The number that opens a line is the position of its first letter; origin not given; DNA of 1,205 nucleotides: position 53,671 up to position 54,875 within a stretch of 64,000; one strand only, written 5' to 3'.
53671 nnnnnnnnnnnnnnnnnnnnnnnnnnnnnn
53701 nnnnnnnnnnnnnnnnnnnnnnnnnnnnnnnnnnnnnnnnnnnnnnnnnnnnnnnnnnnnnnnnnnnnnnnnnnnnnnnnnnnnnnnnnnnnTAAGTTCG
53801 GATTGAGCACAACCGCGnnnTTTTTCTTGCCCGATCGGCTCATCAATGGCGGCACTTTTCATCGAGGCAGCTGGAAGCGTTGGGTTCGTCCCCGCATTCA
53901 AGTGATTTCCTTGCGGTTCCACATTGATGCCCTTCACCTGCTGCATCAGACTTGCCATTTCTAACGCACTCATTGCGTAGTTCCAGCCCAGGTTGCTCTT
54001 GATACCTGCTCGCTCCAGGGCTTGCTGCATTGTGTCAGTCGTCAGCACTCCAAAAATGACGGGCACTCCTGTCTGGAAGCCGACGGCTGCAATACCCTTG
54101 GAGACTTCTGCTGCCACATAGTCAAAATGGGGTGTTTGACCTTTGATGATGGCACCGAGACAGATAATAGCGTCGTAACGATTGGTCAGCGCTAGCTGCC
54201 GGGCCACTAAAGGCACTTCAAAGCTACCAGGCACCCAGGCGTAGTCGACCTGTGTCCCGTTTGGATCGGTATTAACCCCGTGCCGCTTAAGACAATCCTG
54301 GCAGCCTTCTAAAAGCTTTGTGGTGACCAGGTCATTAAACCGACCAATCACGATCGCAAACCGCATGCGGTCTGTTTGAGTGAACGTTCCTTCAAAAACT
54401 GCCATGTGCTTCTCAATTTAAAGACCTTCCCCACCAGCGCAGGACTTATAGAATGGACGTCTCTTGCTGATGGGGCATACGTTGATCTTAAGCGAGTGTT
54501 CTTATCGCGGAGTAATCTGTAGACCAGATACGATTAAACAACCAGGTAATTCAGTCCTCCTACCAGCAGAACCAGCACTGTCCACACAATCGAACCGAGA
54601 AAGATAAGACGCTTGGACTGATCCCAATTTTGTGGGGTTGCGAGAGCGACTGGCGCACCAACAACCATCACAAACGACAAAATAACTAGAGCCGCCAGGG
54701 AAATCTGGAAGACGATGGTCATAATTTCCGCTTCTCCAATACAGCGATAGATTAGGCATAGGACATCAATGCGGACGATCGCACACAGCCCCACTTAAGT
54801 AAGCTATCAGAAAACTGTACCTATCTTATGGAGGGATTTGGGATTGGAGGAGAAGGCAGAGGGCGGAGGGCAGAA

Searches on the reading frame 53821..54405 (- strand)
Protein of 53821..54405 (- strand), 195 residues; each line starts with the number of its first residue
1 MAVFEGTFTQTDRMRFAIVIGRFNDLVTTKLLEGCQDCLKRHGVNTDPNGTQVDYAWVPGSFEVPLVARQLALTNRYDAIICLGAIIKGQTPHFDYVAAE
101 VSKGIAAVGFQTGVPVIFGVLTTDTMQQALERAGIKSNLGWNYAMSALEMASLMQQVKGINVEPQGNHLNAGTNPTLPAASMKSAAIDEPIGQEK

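Call 58: search_protein_families(library=pfam, proteins=[window:53821-54405:-], max_evalue=0.00001)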
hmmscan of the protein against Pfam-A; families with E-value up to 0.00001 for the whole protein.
window:53821-54405:- (195 aa): 1 family
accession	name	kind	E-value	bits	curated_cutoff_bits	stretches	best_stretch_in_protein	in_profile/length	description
PF00885.24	DMRL_synthase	-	1.9e-53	180.5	26.7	1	14-154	2-138/139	6,7-dimethyl-8-ribityllumazine synthase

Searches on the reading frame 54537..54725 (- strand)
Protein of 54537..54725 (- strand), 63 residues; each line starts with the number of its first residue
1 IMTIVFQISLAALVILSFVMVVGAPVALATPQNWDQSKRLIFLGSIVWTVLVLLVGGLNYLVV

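Call 58: search_protein_families(library=pfam, proteins=[window:54537-54725:-], max_evalue=0.00001)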
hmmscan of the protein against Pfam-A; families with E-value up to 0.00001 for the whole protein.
window:54537-54725:- (63 aa): 1 family
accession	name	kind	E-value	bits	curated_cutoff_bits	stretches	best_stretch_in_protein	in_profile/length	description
PF01737.22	Ycf9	-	1.2e-26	92.8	22.3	1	5-62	1-58/58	YCF9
